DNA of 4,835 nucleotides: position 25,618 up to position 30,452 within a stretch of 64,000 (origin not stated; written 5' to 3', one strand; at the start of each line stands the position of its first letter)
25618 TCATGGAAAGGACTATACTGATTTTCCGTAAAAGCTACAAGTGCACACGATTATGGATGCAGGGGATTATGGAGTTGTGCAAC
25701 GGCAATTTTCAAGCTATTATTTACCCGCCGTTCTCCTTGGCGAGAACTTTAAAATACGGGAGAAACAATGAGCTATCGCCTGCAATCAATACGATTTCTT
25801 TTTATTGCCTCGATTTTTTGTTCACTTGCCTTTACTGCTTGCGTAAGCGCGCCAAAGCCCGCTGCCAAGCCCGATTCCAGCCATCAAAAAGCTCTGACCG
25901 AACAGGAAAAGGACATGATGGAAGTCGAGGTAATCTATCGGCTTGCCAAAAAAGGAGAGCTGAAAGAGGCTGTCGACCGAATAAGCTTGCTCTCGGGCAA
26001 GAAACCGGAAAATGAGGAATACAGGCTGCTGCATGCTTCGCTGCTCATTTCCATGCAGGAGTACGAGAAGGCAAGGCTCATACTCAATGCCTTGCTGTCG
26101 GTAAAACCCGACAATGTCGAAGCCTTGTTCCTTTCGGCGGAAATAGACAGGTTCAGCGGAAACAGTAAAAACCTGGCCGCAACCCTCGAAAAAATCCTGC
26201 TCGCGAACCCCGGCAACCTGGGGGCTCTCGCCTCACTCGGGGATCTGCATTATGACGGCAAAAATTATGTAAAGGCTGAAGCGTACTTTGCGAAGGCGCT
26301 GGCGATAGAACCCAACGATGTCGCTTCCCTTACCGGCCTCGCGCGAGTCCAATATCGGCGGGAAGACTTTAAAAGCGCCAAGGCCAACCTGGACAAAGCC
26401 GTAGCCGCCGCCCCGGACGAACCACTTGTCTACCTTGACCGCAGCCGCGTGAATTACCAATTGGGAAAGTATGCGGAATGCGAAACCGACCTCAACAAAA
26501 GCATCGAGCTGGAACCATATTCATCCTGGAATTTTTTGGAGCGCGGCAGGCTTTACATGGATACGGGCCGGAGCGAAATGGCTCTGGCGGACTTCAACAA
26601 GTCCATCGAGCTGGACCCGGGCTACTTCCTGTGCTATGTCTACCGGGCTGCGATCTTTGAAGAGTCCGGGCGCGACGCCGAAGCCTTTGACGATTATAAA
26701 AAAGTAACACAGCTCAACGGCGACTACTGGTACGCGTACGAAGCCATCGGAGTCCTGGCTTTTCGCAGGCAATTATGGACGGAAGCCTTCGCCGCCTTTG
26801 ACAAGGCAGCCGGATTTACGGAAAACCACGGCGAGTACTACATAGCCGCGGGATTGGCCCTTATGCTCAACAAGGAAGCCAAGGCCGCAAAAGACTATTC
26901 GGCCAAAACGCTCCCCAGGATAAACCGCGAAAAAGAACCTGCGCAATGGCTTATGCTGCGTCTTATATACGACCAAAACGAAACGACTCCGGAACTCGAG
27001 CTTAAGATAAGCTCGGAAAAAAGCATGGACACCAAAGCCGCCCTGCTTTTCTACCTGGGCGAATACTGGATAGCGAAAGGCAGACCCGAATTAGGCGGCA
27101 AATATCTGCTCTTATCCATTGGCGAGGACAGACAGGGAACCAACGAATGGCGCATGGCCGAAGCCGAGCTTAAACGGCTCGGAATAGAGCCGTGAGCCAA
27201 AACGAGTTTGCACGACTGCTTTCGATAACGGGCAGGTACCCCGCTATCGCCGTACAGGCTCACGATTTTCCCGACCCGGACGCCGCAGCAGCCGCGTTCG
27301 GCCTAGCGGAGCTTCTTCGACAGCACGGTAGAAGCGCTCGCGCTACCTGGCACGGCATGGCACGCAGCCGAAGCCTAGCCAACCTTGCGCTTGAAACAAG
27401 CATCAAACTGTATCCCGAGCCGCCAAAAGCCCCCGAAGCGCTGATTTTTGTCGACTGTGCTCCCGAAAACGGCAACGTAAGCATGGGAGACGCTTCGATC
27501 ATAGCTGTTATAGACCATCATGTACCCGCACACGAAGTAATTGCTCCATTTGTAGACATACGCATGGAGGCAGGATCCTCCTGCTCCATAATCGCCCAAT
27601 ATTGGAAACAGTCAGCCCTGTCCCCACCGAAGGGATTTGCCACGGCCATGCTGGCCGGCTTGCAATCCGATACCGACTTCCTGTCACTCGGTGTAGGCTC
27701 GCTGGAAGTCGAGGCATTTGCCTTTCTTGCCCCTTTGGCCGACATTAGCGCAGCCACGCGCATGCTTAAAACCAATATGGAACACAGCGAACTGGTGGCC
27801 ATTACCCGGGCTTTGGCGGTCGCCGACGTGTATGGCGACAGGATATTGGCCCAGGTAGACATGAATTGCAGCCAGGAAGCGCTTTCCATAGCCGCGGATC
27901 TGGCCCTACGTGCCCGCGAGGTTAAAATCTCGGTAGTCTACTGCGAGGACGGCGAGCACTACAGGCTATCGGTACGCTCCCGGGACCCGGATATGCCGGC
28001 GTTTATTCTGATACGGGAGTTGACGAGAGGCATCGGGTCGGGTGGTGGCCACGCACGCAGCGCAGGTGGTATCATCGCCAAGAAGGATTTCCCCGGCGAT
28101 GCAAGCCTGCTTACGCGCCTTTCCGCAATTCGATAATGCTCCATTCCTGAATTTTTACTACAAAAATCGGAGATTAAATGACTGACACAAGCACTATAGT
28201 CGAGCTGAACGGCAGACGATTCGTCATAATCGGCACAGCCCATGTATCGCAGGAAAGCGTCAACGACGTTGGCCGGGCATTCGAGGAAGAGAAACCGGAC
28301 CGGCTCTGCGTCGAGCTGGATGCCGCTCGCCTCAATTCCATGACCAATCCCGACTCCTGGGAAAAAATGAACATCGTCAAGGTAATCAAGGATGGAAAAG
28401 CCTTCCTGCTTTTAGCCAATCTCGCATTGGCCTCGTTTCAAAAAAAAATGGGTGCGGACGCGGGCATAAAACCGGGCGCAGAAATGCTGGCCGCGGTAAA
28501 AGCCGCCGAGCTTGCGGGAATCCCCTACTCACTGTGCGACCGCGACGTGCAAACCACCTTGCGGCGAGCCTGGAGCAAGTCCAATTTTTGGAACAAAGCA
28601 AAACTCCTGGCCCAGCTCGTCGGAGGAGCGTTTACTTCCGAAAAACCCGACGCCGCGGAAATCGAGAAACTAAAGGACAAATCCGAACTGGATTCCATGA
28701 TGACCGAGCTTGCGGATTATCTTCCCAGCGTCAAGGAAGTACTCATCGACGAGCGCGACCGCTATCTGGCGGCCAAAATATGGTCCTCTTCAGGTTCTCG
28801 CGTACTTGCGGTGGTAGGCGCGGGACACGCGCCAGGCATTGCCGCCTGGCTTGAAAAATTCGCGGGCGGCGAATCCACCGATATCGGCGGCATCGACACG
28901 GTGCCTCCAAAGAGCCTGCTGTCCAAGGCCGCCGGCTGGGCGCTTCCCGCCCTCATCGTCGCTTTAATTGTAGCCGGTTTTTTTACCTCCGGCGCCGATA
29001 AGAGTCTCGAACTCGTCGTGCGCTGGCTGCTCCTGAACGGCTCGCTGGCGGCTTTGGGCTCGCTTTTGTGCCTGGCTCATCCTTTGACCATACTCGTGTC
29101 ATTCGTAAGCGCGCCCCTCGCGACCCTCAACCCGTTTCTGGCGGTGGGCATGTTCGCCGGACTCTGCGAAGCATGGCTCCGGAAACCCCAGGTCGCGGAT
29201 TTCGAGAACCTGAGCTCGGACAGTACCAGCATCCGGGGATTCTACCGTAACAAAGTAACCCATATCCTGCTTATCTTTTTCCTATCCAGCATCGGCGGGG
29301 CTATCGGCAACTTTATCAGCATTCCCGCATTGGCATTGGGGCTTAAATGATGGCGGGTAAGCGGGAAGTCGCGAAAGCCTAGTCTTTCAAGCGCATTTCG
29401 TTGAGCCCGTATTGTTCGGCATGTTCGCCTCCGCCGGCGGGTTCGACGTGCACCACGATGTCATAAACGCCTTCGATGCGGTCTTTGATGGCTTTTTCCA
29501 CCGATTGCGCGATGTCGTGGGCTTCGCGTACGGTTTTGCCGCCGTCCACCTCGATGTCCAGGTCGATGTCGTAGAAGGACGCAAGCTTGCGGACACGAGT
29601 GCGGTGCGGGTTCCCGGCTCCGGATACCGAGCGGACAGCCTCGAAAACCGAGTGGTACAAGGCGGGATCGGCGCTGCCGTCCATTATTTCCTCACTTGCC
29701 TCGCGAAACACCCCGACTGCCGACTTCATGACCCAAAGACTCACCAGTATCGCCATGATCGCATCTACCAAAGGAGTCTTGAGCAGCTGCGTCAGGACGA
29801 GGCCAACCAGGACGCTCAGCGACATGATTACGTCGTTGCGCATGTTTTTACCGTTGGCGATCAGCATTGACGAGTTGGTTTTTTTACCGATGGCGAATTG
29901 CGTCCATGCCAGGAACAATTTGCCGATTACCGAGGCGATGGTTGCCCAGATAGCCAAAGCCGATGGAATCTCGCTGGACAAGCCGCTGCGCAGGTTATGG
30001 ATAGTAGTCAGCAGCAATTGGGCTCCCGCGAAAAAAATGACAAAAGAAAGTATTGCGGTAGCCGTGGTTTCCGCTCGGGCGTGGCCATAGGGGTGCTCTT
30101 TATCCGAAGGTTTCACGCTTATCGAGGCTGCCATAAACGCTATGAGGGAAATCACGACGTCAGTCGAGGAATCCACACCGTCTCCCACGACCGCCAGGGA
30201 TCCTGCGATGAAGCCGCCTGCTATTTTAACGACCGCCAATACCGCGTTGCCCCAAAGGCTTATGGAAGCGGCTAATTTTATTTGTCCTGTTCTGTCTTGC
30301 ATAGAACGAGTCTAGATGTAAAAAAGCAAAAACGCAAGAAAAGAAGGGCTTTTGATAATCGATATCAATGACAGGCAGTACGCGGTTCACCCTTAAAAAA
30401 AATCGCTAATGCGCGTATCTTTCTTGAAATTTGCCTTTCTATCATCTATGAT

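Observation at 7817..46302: A 12-13-nt word, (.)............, is massively over-represented in genes and between genes, in both orientations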

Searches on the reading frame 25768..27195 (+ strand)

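Call 58: search_protein_families(library=pfam, proteins=[window:25768-27195:+])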
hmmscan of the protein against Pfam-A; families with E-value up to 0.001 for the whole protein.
window:25768-27195:+ (475 aa): 18 families
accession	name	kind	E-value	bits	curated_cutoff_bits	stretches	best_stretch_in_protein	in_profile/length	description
PF07719.23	TPR_2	-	1.5e-23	81.3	27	2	153-184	3-34/34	Tetratricopeptide repeat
PF13432.12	TPR_16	-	2.2e-19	70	32.7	2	191-237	3-49/65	Tetratricopeptide repeat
PF13431.12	TPR_17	-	5.1e-18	64.2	24.4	0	276-306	2-32/34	Tetratricopeptide repeat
PF00515.34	TPR_1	-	3e-17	62.1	27.8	2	258-286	6-34/34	Tetratricopeptide repeat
PF13181.12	TPR_8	-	3.3e-17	61.6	25.7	1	259-285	7-33/34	Tetratricopeptide repeat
PF13428.12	TPR_14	-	5.7e-16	57.9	23.5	0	86-125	4-43/44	Tetratricopeptide repeat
PF14559.12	TPR_19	-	1.5e-15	57.7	25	3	165-221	5-61/68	Tetratricopeptide repeat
PF13371.12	TPR_9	-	4.1e-13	49.6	35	2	165-219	9-63/73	Tetratricopeptide repeat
PF23914.1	TPR_CcmH_CycH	-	9.8e-13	48.7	42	0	135-237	34-139/158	Cytochrome c-type biogenesis protein H TPR domain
PF13424.12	TPR_12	-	3.8e-12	46.7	30.1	1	156-216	8-76/77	Tetratricopeptide repeat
PF13414.12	TPR_11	-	5.5e-10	39.2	26.8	0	260-301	1-42/42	TPR repeat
PF25062.1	ARM_TT21_N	-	7.1e-10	39.4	40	0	78-140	95-159/222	Tetratricopeptide repeat protein 21 N-terminal ARM repeat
PF12895.13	ANAPC3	-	1.7e-08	35.1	27.2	1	165-243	3-80/82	Anaphase-promoting complex, cyclosome, subunit 3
PF25064.1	ARM_TT21_5th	-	4.1e-08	34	27.8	0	84-142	2-60/117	TT21 fifth ARM repeats domain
PF14853.12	Fis1_TPR_C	-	3.6e-07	30.7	25.3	1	96-127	14-45/53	Fis1 C-terminal tetratricopeptide repeat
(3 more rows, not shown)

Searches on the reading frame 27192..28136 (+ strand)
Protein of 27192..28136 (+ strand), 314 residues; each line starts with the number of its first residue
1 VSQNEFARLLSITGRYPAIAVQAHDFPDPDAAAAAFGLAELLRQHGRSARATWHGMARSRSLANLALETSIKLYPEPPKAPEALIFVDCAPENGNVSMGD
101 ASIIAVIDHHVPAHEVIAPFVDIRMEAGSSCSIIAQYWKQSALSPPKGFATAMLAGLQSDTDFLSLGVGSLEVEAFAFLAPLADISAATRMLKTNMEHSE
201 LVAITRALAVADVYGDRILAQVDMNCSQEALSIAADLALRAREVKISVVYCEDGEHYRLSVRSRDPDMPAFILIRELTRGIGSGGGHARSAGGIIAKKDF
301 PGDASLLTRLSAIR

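Call 7: search_protein_families(library=pfam, proteins=[window:27192-28136:+])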
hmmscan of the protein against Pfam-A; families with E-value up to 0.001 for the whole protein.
window:27192-28136:+ (314 aa): 2 families
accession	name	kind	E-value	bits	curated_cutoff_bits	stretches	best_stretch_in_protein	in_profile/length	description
PF01368.27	DHH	-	1.3e-11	45.3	28.1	1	19-156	2-124/125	DHH family, N-terminal domain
PF02272.25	DHHA1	-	2.8e-08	34.6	25.9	1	218-297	4-85/102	DHHA1 domain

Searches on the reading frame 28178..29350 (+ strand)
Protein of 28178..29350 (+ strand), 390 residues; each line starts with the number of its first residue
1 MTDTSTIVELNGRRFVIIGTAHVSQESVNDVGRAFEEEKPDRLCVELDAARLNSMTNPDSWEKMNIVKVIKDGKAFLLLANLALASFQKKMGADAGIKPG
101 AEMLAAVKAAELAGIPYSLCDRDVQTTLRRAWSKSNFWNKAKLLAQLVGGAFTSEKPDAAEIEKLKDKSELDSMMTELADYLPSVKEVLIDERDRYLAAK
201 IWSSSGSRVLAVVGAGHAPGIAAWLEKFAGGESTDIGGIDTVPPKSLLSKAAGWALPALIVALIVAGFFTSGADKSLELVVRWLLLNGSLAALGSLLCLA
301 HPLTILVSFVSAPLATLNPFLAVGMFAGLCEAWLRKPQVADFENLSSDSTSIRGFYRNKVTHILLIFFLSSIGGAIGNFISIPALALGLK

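Call 58: search_protein_families(library=pfam, proteins=[window:28178-29350:+])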
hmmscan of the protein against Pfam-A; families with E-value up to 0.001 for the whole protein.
window:28178-29350:+ (390 aa): 1 family
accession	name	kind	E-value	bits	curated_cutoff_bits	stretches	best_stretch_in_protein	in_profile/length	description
PF01963.22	TraB_PrgY_gumN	-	8.2e-37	127.9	26.8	1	8-223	5-249/263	TraB/PrgY/gumN family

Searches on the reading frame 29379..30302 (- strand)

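Call 58: search_protein_families(library=pfam, proteins=[window:29379-30302:-])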
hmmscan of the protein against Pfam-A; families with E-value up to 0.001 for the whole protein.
window:29379-30302:- (307 aa): 2 families
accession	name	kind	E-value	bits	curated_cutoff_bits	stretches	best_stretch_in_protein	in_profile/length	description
PF01545.26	Cation_efflux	-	9.8e-40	136.9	26.6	1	14-207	3-198/198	Cation efflux family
PF16916.11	ZT_dimer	-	2.3e-18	66.4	26.7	1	212-288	2-77/78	Dimerisation domain of Zinc Transporter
